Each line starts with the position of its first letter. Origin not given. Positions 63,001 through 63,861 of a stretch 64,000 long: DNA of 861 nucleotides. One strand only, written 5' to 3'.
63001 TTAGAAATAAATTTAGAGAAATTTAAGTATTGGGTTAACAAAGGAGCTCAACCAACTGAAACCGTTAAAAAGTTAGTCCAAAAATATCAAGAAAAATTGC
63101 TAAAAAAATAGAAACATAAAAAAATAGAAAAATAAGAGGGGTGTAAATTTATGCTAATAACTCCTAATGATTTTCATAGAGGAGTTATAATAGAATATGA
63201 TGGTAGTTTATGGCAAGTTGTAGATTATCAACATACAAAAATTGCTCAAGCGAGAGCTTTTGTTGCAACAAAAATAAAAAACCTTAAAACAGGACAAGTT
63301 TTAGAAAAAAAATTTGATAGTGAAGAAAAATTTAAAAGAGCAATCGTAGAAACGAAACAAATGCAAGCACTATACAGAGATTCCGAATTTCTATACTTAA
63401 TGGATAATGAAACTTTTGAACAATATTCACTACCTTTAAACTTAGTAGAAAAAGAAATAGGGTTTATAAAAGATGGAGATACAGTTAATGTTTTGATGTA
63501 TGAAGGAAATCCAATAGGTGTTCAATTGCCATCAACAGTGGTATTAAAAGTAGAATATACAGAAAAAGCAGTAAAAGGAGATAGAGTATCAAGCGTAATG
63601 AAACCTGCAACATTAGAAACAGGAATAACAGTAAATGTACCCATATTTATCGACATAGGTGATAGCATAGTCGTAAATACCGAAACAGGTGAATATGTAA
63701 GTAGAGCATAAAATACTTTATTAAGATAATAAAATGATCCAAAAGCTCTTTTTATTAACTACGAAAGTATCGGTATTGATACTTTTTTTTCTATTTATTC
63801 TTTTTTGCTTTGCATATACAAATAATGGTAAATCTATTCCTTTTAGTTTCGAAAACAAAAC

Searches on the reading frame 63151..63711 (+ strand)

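Call 52: search_protein_families(library=pfam, proteins=[window:63151-63711:+], max_evalue=0.00001)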
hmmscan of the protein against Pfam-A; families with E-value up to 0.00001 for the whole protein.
window:63151-63711:+ (186 aa): 3 families
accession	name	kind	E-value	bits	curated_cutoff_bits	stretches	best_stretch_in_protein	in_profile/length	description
PF09285.17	Elong-fact-P_C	-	4.5e-25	87.6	25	1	130-185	1-56/56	Elongation factor P, C-terminal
PF08207.18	EFP_N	-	5.6e-20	71.5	23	1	6-61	3-58/58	Elongation factor P (EF-P) KOW-like domain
PF01132.26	EFP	-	4.1e-19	68.7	27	1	69-122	1-54/54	Elongation factor P (EF-P) OB domain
